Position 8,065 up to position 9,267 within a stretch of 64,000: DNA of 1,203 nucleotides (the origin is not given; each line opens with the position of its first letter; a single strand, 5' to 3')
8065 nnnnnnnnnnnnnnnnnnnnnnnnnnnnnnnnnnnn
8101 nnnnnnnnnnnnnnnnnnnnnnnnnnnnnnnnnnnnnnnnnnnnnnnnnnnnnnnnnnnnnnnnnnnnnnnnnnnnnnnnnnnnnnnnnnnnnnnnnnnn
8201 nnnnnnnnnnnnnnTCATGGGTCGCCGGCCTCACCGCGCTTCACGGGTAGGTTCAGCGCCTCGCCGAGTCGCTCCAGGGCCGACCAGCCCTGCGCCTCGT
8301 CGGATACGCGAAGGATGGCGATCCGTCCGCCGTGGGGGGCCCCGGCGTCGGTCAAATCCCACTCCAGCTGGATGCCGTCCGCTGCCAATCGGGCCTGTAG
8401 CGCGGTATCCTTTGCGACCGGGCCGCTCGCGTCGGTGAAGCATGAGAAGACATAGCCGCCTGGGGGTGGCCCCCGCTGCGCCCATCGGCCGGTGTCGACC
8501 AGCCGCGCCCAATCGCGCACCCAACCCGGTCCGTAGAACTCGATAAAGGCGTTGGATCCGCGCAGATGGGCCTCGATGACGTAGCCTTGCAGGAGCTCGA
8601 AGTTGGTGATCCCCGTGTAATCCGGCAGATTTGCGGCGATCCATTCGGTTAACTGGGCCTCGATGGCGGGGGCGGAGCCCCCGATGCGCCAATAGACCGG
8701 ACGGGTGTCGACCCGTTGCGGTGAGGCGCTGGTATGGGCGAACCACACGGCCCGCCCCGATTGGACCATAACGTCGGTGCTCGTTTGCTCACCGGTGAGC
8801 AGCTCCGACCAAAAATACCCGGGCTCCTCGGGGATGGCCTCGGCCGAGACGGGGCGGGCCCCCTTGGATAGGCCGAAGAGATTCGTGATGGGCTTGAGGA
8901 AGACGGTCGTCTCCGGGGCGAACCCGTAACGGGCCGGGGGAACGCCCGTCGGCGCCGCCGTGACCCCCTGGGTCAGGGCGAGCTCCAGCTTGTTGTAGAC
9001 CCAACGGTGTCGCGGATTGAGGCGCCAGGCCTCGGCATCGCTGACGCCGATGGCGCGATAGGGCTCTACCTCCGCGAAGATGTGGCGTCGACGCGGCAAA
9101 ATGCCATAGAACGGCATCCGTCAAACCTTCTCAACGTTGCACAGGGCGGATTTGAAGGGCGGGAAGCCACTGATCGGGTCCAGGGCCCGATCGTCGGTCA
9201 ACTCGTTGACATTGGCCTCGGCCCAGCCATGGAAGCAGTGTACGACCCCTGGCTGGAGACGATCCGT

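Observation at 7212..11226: Translationally coupled operon: cytoplasmic Fe-S molybdopterin oxidoreductase, ATP-grasp-like hypothetical, Sir2 sirtuin; convergent overlap with an Fe-S Rrf2 regulator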

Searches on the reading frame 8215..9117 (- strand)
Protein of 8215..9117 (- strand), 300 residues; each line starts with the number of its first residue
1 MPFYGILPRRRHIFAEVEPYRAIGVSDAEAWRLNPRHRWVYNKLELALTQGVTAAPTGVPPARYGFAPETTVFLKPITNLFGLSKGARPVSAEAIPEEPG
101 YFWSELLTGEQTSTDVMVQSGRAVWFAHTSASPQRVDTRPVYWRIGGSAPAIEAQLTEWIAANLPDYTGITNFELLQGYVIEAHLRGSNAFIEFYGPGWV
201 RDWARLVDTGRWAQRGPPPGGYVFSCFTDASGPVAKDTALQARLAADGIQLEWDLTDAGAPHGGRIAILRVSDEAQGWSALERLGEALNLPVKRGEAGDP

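Call 3: search_protein_families(library=pfam, proteins=[window:8215-9117:-], max_evalue=0.01)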
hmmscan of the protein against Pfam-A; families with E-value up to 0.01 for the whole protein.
window:8215-9117:- (300 aa): 0 families

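Call 4: search_protein_families(library=ncbifam, proteins=[window:8215-9117:-], max_evalue=0.01)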
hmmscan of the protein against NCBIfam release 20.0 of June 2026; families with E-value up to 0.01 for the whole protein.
window:8215-9117:- (300 aa): 0 families

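Call 5: find_homologous_proteins(query=window:8215-9117:-)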
Query window:8215-9117:- (300 aa): 272 proteins with E <= 0.001 among 4837 candidates; the best 120 are listed.
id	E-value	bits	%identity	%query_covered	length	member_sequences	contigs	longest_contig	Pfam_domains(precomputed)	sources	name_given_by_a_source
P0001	1.9e-199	679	97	100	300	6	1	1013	-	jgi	-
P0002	7.3e-96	339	52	98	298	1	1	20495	-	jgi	-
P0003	3.4e-92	327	54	96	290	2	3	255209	-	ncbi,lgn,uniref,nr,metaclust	ncbi:hypothetical protein AN478_05770 [Thiohalorhabdus denitrificans]|uniref:ATP-grasp domain-contai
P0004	4.9e-92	326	51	96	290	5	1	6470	-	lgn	-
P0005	1.1e-90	322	52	96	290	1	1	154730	-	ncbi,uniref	ncbi:hypothetical protein [Thiohalorhabdus methylotrophus]|uniref:Uncharacterized protein n=1 Tax=Th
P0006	1.3e-90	322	53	97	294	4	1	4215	-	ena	-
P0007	1.4e-89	318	50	96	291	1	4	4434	-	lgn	-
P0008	1.2e-87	312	52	97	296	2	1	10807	-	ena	-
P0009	3.4e-87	311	52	97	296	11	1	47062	-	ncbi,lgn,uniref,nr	ncbi:hypothetical protein SAMN05660831_02517 [Thiohalospira halophila DSM 15071]|uniref:ATP-grasp do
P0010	3.8e-86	307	48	97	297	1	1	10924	-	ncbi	-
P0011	4.9e-85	303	51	95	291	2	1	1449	-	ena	-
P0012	1.0e-84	302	49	96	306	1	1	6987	-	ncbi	-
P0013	6.5e-82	293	51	95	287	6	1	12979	-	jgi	jgi:hypothetical protein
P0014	2.0e-80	288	52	96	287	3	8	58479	-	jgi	jgi:hypothetical protein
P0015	2.0e-79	285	52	97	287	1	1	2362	-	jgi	jgi:hypothetical protein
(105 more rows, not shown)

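Call 6: search_protein_families(library=padloc, proteins=[window:8215-9117:-], max_evalue=0.01)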
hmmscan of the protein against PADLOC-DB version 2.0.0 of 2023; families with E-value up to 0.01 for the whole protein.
window:8215-9117:- (300 aa): 0 families

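Call 8: find_related_loci(query=A1, collection=genome_contigs, flank=8000)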
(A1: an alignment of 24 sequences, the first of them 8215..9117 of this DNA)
Query A1 (300 aa) in genome_contigs; peptide patterns used: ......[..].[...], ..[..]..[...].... (x = any residue, [..] = any of these).
132 stretches matched a pattern; 102 encode a relative of the query (tblastn E <= 1e-3); the best 80 are kept; 80 distinct loci.
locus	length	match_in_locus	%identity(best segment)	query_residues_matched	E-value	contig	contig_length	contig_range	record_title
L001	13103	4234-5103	51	1-289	2e-94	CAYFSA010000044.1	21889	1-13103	MAG TPA_asm: uncultured Ectothiorhodospiraceae bacterium isolate ERP107533_co1_143 genome assembly, contig: NODE_1518_le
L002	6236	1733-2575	55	1-284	4e-92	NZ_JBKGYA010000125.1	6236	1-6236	MAG: Thiohalospira sp. isolate C1M08_16 NODE_9611_length_6236_cov_6.371137, whole genome shotgun sequence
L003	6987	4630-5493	49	1-288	2e-88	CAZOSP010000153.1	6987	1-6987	MAG TPA_asm: uncultured Thiomargarita sp. isolate SRP141376_co5_251 genome assembly, contig: NODE_25695_length_6987_cov_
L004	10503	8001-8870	48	1-290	6e-88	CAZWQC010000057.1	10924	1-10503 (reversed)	MAG TPA_asm: uncultured Ectothiorhodospiraceae bacterium isolate SRP141376_co3_425 genome assembly, contig: NODE_16551_l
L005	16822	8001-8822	50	1-284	3e-84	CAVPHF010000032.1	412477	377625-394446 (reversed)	MAG: uncultured Gammaproteobacteria bacterium isolate MFD09964.bin.2.260 genome assembly, contig: contig_7270, whole gen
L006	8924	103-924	47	1-284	2e-80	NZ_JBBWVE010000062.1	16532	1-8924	MAG: Thiocapsa sp. C3-3m C3-3m-Cardenillas-CDS1455, whole genome shotgun sequence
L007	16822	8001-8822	48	1-284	2e-80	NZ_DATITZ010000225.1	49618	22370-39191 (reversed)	MAG: Thiocapsa sp. isolate SMAG_U15968 k141_1078060, whole genome shotgun sequence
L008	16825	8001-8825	49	1-285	7e-80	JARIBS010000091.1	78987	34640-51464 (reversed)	MAG: Thiorhodococcus sp. isolate cluster2_bin.20 k127_171559, whole genome shotgun sequence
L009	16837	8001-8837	49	1-288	6e-80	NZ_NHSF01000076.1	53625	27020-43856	Halochromatium salexigens strain DSM 4395 scaffold0076, whole genome shotgun sequence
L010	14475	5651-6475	48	1-285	1e-79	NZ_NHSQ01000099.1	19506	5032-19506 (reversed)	Thiocystis minor strain DSM 178 scaffold0099, whole genome shotgun sequence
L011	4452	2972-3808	49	1-288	2e-79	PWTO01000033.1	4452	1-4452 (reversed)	MAG: Chromatiaceae bacterium isolate CSSed11_194 CS-Sed11-C46595, whole genome shotgun sequence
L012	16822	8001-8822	48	1-284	4e-78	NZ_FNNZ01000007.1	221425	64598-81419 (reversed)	Thiocapsa roseopersicina strain DSM 217, whole genome shotgun sequence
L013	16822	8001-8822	48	1-284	3e-76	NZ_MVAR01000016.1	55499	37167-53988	Thioalkalivibrio versutus strain AL 2 Ga0073318_116, whole genome shotgun sequence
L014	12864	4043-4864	48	1-284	3e-76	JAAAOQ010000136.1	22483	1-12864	MAG: Gammaproteobacteria bacterium isolate GSL.Bin27 NODE_1411_length_22483_cov_0.329577, whole genome shotgun sequence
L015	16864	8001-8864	48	1-297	6e-76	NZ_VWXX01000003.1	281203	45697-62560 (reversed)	Thiohalocapsa marina strain DSM 19078 NODE_3_length_281203_cov_30.3507, whole genome shotgun sequence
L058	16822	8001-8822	48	1-284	8e-81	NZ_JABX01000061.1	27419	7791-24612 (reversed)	Thiohalocapsa sp. ML1 contig00062, whole genome shotgun sequence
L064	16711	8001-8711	45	1-233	4e-65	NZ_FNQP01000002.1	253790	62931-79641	Thiothrix caldifontis strain DSM 21228, whole genome shotgun sequence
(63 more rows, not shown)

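Call 14: predict_structure(alignment_id=A1)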
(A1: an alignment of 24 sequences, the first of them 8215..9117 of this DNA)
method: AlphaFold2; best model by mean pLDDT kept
length: 300 residues; sequences in the alignment: 24
mean_pLDDT: 92.8   pTM: 0.88
mean pLDDT of the five models: 92.8, 92.1, 91.6, 89.6, 88.1
residues with pLDDT >= 90: 251; 70-90: 41; 50-70: 7; < 50: 1
segments of 3 or more residues with pLDDT < 50: none
pLDDT, mean of each block of 10 residues (from residue 1): 87 93 94 94 95 97 98 91 78 95 94 97 97 90 94 97 97 95 90 91 96 89 95 93 96 94 93 96 94 76
secondary structure, 60 per line:
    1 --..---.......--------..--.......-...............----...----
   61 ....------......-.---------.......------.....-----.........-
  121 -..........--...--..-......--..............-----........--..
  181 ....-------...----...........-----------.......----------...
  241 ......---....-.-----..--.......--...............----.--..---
elements in order: H8-14 H27-33 H35-41 H43-49 E54-56 H61-64 E71-76 E88-91 E101-105 E111-119 E122-131 E134-136 E142-147 H150-163 E169-176 E179-184 H199-209 E221-227 H238-246 E250-253 E265-271 H274-288

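Call 18: search_solved_structures(query=A1, max_evalue=1)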
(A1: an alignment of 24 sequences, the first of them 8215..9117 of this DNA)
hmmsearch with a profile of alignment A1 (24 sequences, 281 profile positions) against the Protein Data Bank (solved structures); distinct sequences matched with E-value up to 1: 3.
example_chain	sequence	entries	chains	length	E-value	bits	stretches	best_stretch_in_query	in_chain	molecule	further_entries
1nt4_A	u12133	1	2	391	0.24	13.6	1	200-267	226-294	Glucose-1-phosphatase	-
6rmr_A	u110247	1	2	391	0.24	13.6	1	200-267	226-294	Glucose-1-phosphatase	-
3ntl_A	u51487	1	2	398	0.84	11.9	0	200-267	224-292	Acid glucose-1-phosphate phosphatase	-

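Call 19: find_encoding_contigs(protein=window:8215-9117:-, flank=10000, max_places=4)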
Protein window:8215-9117:- (300 aa): 2 contigs read that carry it; 2 places shown.
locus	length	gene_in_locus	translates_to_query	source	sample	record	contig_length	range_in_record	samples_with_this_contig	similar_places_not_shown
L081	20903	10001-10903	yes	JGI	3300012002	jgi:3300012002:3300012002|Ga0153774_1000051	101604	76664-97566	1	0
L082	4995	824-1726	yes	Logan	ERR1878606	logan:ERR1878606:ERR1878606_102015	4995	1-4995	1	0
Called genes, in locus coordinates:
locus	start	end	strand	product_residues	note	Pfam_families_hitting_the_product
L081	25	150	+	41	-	-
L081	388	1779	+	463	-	PF13742:tRNA_anti_2, PF01336:tRNA_anti-codon, PF02601:Exonuc_VII_L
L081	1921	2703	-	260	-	PF00702:Hydrolase, PF13419:HAD_2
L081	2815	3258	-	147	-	PF02579:Nitro_FeMo-Co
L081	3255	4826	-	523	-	PF00291:PALP, PF00585:Thr_dehydrat_C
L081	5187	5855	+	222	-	PF00455:DeoRC (faint), PF06026:Rib_5-P_isom_A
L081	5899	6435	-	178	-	-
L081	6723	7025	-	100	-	PF01355:HIPIP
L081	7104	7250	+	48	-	-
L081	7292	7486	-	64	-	-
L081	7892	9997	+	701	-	PF00384:Molybdopterin, PF01568:Molydop_binding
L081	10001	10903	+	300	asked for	-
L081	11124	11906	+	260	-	PF02146:SIR2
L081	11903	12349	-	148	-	PF02082:Rrf2, PF12802:MarR_2 (weak)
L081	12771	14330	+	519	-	PF00583:Acetyltransf_1 (weak), PF00795:CN_hydrolase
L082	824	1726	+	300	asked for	-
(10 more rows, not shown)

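Call 26: find_encoding_contigs(protein=P0002, flank=8000, max_places=2)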
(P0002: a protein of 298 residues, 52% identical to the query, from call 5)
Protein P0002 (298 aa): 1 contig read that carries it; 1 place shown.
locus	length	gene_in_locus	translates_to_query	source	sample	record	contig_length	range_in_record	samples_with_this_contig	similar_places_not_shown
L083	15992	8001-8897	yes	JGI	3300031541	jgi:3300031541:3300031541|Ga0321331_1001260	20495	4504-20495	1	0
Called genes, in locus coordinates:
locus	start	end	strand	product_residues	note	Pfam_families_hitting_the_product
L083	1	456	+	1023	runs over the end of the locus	PF08446:PAS_2, PF01590:GAF (weak), PF00360:PHY, PF00512:HisKA, PF02518:HATPase_c, PF00072:Response_reg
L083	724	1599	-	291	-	PF02592:Vut_1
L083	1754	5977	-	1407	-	PF02743:dCache_1, PF17203:sCache_3_2 (weak), PF17201:Cache_3-Cache_2, PF01590:GAF, PF13185:GAF_2, PF00512:HisKA, PF02518:HATPase_c, PF00072:Response_reg, +3 more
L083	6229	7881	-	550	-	PF00072:Response_reg, PF12860:PAS_7 (faint), PF00989:PAS, PF13188:PAS_8 (weak), PF08448:PAS_4, PF13426:PAS_9, PF00512:HisKA, PF02518:HATPase_c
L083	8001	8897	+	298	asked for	-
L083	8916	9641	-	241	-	-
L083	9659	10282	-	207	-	PF05494:MlaC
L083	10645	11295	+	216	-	PF01738:DLH, PF00561:Abhydrolase_1 (weak)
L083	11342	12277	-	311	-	PF28422:CCDC89 (faint)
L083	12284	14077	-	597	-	PF04972:BON, PF00691:OmpA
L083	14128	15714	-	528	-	PF00072:Response_reg, PF00512:HisKA, PF02518:HATPase_c, PF00072:Response_reg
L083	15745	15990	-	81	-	?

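Call 33: search_protein_families(library=pfam, alignment_id=A1, max_evalue=5)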
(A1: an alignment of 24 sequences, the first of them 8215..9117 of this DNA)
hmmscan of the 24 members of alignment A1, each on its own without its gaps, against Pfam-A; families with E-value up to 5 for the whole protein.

A. member 1, window:8215-9117:- (300 aa): 0 families

B. families by the number of members that match (of 24 scanned): 1 family
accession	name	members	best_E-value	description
PF02955.21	GSH-S_ATP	1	0.14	Prokaryotic glutathione synthetase, ATP-grasp domain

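Call 39: search_protein_representatives(alignment_id=A1)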
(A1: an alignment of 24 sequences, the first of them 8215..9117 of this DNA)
Query: 24 sequences, 281 profile positions. Proteins with E-value up to 0.001 (for the whole library): 879; up to 1e-10: 548; up to 1e-30: 97. The best 150 are listed.
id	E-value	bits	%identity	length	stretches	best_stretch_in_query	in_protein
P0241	1.0e-121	421.8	-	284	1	1-278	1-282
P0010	2.3e-106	371.4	-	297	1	1-278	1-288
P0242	4.4e-102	357.3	-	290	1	1-277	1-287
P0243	9.8e-69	247.9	-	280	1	96-268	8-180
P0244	1.4e-55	204.8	-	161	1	39-162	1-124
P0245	3.4e-51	190.3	-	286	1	18-235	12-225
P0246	5.7e-50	186.4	-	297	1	1-273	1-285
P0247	1.5e-49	185.0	-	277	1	1-274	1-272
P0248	5.4e-47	176.6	-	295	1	19-277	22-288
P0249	1.3e-46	175.4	-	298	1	3-278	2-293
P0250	1.4e-46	175.2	-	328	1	1-239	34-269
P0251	1.5e-46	175.2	-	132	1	149-277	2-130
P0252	1.0e-45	172.4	-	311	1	19-278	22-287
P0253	1.5e-45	171.8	-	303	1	22-225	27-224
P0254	4.1e-45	170.4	-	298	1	1-276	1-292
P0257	3.0e-44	167.6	-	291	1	1-274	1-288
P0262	7.3e-43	163.0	-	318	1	1-275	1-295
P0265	3.0e-42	161.0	-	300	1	1-279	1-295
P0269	2.8e-41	157.8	-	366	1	3-203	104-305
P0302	2.1e-34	135.3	-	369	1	12-221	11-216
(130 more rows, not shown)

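Call 40: search_protein_families(library=ncbifam, proteins=[P0246, P0247, P0249, P0254, P0257, P0262, P0265, P0269, P0250, P0302], max_evalue=0.1)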
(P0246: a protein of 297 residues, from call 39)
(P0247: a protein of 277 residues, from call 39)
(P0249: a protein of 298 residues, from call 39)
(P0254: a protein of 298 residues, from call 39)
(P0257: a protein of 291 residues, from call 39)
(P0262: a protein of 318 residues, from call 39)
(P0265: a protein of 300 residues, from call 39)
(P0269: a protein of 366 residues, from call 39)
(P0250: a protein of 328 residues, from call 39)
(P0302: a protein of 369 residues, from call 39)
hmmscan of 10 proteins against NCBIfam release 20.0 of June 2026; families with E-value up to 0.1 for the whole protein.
P0246 (297 aa): 0 families

P0247 (277 aa): 0 families

P0249 (298 aa): 0 families

P0254 (298 aa): 0 families

P0257 (291 aa): 0 families

P0262 (318 aa): 0 families

P0265 (300 aa): 0 families

P0269 (366 aa): 0 families

P0250 (328 aa): 0 families

P0302 (369 aa): 0 families

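Call 41: search_protein_families(library=pfam, proteins=[P0246, P0247, P0249, P0254, P0257, P0262, P0265, P0269, P0250, P0302], max_evalue=0.1)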
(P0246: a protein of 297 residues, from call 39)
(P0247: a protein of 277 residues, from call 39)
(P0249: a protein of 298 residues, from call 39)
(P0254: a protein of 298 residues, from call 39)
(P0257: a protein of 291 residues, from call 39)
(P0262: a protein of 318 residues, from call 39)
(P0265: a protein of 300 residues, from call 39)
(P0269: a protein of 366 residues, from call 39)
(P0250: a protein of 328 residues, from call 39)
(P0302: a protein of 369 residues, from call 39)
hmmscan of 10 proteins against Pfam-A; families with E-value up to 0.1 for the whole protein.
P0246 (297 aa): 0 families

P0247 (277 aa): 0 families

P0249 (298 aa): 0 families

P0254 (298 aa): 2 families
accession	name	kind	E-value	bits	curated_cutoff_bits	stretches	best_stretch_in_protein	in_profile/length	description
PF15632.11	ATPgrasp_Ter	-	0.01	16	29.1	1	100-121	7-28/131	ATP-grasp in the biosynthetic pathway with Ter operon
PF01060.29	TTR-52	-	0.021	15.9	24.9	1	201-268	15-67/79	Transthyretin-like family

P0257 (291 aa): 0 families

P0262 (318 aa): 0 families

P0265 (300 aa): 0 families

P0269 (366 aa): 0 families

P0250 (328 aa): 1 family
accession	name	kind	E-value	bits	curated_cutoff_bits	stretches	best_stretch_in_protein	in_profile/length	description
PF04010.18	DUF357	-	0.076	13.5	29.4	0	224-236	59-71/73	Protein of unknown function (DUF357)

P0302 (369 aa): 0 families

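Call 42: find_encoding_contigs(protein=P0246, flank=6000, max_places=3)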
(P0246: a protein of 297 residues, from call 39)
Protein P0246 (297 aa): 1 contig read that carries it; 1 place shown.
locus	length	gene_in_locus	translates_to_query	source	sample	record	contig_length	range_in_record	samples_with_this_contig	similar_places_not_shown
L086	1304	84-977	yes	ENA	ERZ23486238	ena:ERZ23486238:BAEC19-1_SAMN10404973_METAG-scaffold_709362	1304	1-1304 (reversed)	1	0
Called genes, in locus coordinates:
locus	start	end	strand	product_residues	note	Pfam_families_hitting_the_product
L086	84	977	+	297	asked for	-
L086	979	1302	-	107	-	?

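Call 43: find_encoding_contigs(protein=P0249, flank=6000, max_places=3)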
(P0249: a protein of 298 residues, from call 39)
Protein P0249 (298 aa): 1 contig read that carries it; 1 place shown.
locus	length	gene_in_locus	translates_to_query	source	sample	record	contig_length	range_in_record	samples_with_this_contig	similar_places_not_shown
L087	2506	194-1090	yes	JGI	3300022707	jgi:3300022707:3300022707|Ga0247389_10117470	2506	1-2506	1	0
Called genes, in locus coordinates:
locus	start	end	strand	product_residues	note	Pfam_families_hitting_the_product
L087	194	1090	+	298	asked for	-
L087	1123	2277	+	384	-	PF00415:RCC1, PF25390:WD40_RLD, PF00415:RCC1, PF13540:RCC1_2 (weak), PF00415:RCC1, PF00415:RCC1, PF13540:RCC1_2, PF00415:RCC1, +2 more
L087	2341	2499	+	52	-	-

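Call 47: find_homologous_proteins(query=A2, max_evalue=0.00001)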
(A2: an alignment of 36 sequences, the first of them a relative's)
Query A2 (36 sequences) (297 aa, profile of the alignment): 316 proteins with E <= 0.00001 among 1291 candidates; the best 120 are listed.
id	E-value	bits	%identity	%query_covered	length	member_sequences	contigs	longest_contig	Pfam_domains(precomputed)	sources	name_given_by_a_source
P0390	1.1e-113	398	42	96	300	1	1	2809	-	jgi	jgi:hypothetical protein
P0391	3.3e-112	393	41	92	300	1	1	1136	-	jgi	jgi:hypothetical protein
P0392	4.8e-112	392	38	96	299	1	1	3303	-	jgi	jgi:hypothetical protein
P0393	9.4e-112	391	36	96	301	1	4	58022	-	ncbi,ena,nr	ncbi:MAG: hypothetical protein E6G97_19515 [Alphaproteobacteria bacterium]|nr:MAG: hypothetical prot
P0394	1.5e-111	391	39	96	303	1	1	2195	-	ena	-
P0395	2.1e-111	390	40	97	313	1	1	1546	-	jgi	jgi:hypothetical protein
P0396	2.1e-111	390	38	96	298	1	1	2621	-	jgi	jgi:hypothetical protein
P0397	2.9e-111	390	35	96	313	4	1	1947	-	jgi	jgi:hypothetical protein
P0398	3.3e-111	389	35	97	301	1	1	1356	-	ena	-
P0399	6.5e-111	388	41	95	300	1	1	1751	-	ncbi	-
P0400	7.8e-111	388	37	99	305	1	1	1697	-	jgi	jgi:hypothetical protein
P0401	9.1e-111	388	41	97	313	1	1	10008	-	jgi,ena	-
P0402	9.2e-111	388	38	96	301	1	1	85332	-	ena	-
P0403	1.0e-110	388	38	96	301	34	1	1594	-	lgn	-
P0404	1.6e-110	387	37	96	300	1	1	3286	-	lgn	-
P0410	2.9e-110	386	38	96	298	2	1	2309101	-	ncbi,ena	-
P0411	3.5e-110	386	40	97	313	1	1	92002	-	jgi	-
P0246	3.6e-109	383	100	100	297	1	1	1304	-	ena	-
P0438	1.3e-108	381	38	96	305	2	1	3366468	-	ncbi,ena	-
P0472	3.5e-107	376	39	96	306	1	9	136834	-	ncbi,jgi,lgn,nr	ncbi:MAG: hypothetical protein P4L80_01215 [Xanthobacteraceae bacterium]|nr:hypothetical protein [Xa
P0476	6.4e-107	375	40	96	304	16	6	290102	-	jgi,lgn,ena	-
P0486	2.5e-106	373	40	95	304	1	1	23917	-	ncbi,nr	ncbi:hypothetical protein BGZ73_006189 [Actinomortierella ambigua]|nr:hypothetical protein BGZ73_006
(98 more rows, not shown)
